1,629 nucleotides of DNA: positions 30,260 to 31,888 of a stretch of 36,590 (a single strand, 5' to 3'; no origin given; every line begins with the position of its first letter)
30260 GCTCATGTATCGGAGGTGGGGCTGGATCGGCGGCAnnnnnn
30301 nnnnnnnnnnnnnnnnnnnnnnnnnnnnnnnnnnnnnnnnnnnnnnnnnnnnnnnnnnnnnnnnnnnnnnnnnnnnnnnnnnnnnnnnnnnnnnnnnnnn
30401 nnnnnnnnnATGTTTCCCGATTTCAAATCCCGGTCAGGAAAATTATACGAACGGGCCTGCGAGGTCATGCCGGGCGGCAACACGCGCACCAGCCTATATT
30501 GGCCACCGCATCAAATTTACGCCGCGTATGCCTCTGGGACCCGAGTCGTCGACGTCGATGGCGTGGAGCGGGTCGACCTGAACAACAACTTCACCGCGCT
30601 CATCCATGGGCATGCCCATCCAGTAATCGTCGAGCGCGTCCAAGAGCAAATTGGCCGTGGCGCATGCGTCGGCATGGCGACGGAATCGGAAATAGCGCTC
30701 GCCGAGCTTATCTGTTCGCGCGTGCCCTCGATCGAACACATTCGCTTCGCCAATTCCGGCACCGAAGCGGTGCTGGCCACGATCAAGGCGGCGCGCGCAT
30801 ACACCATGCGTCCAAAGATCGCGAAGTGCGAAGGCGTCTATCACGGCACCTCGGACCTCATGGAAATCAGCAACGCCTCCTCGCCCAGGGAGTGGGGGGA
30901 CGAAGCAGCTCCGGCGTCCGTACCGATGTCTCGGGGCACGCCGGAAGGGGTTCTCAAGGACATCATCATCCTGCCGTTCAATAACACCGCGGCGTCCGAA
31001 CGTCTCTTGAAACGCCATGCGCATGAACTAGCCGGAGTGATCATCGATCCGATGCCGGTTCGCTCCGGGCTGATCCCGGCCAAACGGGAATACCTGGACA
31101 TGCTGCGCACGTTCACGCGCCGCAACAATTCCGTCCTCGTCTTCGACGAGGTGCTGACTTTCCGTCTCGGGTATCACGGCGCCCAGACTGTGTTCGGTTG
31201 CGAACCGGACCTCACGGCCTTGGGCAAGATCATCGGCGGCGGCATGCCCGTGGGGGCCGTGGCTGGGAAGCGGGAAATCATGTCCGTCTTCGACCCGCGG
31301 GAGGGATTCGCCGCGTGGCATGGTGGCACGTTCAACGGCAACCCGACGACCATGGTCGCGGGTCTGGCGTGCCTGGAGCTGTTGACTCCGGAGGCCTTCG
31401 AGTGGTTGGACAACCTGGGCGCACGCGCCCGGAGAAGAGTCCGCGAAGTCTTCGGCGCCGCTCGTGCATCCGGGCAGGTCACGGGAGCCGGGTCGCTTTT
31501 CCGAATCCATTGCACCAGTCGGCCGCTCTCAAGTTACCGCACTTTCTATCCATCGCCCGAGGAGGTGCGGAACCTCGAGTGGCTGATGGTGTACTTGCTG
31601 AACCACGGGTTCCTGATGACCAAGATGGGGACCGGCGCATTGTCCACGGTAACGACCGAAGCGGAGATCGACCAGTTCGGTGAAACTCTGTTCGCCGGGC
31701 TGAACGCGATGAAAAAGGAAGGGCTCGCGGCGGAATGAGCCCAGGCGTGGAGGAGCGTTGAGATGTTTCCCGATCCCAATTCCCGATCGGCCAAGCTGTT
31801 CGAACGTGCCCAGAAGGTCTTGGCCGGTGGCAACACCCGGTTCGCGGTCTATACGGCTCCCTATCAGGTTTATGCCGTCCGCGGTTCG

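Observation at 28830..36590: A lower-GC cluster interleaves an ABC importer with three PLP transaminases, including a tandem pair of HemL-like paralogs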

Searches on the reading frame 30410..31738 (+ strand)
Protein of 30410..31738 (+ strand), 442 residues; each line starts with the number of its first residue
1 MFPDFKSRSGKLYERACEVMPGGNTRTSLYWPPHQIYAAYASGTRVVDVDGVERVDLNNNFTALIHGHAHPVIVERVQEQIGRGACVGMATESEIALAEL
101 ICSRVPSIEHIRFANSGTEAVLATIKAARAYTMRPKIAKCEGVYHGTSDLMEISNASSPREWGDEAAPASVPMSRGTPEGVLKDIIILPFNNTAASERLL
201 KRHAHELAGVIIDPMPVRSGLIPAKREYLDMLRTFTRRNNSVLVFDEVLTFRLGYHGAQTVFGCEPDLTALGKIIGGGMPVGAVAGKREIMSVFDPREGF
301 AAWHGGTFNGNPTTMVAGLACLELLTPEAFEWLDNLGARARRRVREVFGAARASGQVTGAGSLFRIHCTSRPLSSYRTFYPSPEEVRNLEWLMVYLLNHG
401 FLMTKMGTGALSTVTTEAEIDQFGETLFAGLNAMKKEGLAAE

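Call 3: search_protein_families(library=pfam, proteins=[window:30410-31738:+])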
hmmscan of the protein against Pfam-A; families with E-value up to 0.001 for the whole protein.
window:30410-31738:+ (442 aa): 1 family
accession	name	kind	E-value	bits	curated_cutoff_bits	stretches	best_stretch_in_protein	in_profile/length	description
PF00202.27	Aminotran_3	-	1.8e-53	182.1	30.5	1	37-408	12-376/403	Aminotransferase class-III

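Call 4: search_protein_families(library=ncbifam, proteins=[window:30410-31738:+])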
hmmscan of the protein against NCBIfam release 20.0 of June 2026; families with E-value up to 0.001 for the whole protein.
window:30410-31738:+ (442 aa): 69 families (the best 25 are shown)
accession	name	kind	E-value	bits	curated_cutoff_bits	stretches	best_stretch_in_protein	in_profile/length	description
NF000818.0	PRK00062.1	subfamily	3.8e-97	325.7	398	1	6-425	3-418/429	glutamate-1-semialdehyde 2,1-aminomutase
TIGR00713.1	hemL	equivalog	5.5e-95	318.5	527.3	1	9-382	2-371/423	glutamate-1-semialdehyde 2,1-aminomutase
NF009055.0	PRK12389.1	equivalog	5.7e-81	272.3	637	1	9-422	6-416/431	glutamate-1-semialdehyde 2,1-aminomutase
NF041362.1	GntE_guanitoxin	equivalog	1e-74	251.6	525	1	7-421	6-423/426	guanitoxin biosynthesis PLP-dependent transaminase GntE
NF001864.0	PRK00615.1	equivalog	2.3e-56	191.2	706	1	8-338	6-333/433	glutamate-1-semialdehyde aminotransferase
NF004856.0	PRK06209.1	equivalog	2.9e-44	151.3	486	1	8-294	10-282/450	glutamate-1-semialdehyde 2,1-aminomutase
NF005993.0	PRK08117.1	subfamily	2.4e-43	148.3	574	1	39-367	30-366/433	aspartate aminotransferase family protein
NF005453.0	PRK07046.1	subfamily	8.1e-43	146.6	425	1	33-434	56-451/453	transaminase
TIGR00707.1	argD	subfamily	1.5e-41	142.5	410.05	1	35-371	10-332/381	acetylornithine/succinylornithine family transaminase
NF004426.0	PRK05769.1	equivalog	1.7e-39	135.8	552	1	38-370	40-381/441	acetyl ornithine aminotransferase family protein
NF002874.0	PRK03244.1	equivalog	2.8e-38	131.7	457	1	39-367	30-340/399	acetylornithine transaminase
TIGR00700.1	GABAtrnsam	equivalog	1.8e-37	128.9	506.65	1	35-367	16-356/420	4-aminobutyrate--2-oxoglutarate transaminase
NF005985.0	PRK08088.1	equivalog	4.1e-35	121.3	713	1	34-367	23-358/426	4-aminobutyrate--2-oxoglutarate transaminase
NF004714.0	PRK06058.1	subfamily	9.8e-35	120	639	1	36-366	44-381/447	4-aminobutyrate--2-oxoglutarate transaminase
TIGR01885.1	Orn_aminotrans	equivalog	3.7e-34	118.2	378.4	1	33-366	18-343/402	ornithine--oxo-acid transaminase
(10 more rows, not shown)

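Call 6: search_solved_structures(query=window:30410-31738:+, max_evalue=1e-20)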
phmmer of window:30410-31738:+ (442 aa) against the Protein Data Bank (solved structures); distinct sequences matched with E-value up to 1e-20: 66 (the best 60 are shown).
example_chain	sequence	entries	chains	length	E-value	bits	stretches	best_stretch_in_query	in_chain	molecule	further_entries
6k8h_A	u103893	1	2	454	3e-126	424.8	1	7-432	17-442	Aminotransferase class-III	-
6ssd_A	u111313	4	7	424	9.2e-114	383.6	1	7-438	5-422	ForI-PLP | ForI-PMP | ForI-LCS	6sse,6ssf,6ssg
6iz9_A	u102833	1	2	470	7.4e-73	248.8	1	12-428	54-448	Beta-transaminase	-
2yku_A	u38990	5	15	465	8.2e-73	248.7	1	12-428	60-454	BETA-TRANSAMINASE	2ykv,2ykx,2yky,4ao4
2epj_A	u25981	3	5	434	2.5e-70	240.5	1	8-340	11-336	Glutamate-1-semialdehyde 2,1-aminomutase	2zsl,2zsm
3bs8_A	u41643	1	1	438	7.6e-69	235.6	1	9-420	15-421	Glutamate-1-semialdehyde 2,1-aminomutase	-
2cfb_A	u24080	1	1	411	4.4e-68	233.1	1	39-421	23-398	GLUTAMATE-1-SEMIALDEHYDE 2,1-AMINOMUTASE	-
3k28_A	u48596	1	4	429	3.8e-67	230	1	11-421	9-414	Glutamate-1-semialdehyde 2,1-aminomutase 2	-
2gsa_A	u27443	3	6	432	1e-66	228.6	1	8-381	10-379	GLUTAMATE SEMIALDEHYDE AMINOTRANSFERASE | PROTEIN (GLUTAMATE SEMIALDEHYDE AMINOTRANSFERASE)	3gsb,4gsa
2hoy_A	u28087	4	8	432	1e-66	228.6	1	8-381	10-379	Glutamate-1-semialdehyde 2,1-aminomutase (GSAM) apo-form | Glutamate-1-semialdehyde 2,1-aminomutase (GSAM) pmp-form | Glutamate-1-semialdehyde 2,1-aminomutase (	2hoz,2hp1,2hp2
3l44_A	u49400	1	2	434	1.3e-66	228.3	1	40-348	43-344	Glutamate-1-semialdehyde 2,1-aminomutase 1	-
3fqa_A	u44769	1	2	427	1.4e-66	228.1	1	9-381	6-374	Glutamate-1-semialdehyde 2,1-aminomutase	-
3fq8_A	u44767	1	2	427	1.4e-66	228.1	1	9-381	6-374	Glutamate-1-semialdehyde 2,1-aminomutase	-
3fq7_A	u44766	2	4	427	1.5e-66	228.1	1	9-381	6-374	Glutamate-1-semialdehyde 2,1-aminomutase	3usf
4ao9_A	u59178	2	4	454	2.3e-66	227.5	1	2-425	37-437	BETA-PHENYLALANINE AMINOTRANSFERASE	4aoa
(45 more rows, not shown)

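Call 40: search_solved_structures(query=window:30410-31738:+, max_evalue=1e-69, show_alignments=5)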
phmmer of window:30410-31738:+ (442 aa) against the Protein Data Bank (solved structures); distinct sequences matched with E-value up to 1e-69: 5.
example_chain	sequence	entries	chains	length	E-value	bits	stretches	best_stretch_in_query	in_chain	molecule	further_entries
6k8h_A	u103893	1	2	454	3e-126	424.8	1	7-432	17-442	Aminotransferase class-III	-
6ssd_A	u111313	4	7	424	9.2e-114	383.6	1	7-438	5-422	ForI-PLP | ForI-PMP | ForI-LCS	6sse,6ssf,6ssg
6iz9_A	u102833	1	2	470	7.4e-73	248.8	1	12-428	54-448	Beta-transaminase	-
2yku_A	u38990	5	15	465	8.2e-73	248.7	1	12-428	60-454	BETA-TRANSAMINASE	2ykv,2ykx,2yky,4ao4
2epj_A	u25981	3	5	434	2.5e-70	240.5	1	8-340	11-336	Glutamate-1-semialdehyde 2,1-aminomutase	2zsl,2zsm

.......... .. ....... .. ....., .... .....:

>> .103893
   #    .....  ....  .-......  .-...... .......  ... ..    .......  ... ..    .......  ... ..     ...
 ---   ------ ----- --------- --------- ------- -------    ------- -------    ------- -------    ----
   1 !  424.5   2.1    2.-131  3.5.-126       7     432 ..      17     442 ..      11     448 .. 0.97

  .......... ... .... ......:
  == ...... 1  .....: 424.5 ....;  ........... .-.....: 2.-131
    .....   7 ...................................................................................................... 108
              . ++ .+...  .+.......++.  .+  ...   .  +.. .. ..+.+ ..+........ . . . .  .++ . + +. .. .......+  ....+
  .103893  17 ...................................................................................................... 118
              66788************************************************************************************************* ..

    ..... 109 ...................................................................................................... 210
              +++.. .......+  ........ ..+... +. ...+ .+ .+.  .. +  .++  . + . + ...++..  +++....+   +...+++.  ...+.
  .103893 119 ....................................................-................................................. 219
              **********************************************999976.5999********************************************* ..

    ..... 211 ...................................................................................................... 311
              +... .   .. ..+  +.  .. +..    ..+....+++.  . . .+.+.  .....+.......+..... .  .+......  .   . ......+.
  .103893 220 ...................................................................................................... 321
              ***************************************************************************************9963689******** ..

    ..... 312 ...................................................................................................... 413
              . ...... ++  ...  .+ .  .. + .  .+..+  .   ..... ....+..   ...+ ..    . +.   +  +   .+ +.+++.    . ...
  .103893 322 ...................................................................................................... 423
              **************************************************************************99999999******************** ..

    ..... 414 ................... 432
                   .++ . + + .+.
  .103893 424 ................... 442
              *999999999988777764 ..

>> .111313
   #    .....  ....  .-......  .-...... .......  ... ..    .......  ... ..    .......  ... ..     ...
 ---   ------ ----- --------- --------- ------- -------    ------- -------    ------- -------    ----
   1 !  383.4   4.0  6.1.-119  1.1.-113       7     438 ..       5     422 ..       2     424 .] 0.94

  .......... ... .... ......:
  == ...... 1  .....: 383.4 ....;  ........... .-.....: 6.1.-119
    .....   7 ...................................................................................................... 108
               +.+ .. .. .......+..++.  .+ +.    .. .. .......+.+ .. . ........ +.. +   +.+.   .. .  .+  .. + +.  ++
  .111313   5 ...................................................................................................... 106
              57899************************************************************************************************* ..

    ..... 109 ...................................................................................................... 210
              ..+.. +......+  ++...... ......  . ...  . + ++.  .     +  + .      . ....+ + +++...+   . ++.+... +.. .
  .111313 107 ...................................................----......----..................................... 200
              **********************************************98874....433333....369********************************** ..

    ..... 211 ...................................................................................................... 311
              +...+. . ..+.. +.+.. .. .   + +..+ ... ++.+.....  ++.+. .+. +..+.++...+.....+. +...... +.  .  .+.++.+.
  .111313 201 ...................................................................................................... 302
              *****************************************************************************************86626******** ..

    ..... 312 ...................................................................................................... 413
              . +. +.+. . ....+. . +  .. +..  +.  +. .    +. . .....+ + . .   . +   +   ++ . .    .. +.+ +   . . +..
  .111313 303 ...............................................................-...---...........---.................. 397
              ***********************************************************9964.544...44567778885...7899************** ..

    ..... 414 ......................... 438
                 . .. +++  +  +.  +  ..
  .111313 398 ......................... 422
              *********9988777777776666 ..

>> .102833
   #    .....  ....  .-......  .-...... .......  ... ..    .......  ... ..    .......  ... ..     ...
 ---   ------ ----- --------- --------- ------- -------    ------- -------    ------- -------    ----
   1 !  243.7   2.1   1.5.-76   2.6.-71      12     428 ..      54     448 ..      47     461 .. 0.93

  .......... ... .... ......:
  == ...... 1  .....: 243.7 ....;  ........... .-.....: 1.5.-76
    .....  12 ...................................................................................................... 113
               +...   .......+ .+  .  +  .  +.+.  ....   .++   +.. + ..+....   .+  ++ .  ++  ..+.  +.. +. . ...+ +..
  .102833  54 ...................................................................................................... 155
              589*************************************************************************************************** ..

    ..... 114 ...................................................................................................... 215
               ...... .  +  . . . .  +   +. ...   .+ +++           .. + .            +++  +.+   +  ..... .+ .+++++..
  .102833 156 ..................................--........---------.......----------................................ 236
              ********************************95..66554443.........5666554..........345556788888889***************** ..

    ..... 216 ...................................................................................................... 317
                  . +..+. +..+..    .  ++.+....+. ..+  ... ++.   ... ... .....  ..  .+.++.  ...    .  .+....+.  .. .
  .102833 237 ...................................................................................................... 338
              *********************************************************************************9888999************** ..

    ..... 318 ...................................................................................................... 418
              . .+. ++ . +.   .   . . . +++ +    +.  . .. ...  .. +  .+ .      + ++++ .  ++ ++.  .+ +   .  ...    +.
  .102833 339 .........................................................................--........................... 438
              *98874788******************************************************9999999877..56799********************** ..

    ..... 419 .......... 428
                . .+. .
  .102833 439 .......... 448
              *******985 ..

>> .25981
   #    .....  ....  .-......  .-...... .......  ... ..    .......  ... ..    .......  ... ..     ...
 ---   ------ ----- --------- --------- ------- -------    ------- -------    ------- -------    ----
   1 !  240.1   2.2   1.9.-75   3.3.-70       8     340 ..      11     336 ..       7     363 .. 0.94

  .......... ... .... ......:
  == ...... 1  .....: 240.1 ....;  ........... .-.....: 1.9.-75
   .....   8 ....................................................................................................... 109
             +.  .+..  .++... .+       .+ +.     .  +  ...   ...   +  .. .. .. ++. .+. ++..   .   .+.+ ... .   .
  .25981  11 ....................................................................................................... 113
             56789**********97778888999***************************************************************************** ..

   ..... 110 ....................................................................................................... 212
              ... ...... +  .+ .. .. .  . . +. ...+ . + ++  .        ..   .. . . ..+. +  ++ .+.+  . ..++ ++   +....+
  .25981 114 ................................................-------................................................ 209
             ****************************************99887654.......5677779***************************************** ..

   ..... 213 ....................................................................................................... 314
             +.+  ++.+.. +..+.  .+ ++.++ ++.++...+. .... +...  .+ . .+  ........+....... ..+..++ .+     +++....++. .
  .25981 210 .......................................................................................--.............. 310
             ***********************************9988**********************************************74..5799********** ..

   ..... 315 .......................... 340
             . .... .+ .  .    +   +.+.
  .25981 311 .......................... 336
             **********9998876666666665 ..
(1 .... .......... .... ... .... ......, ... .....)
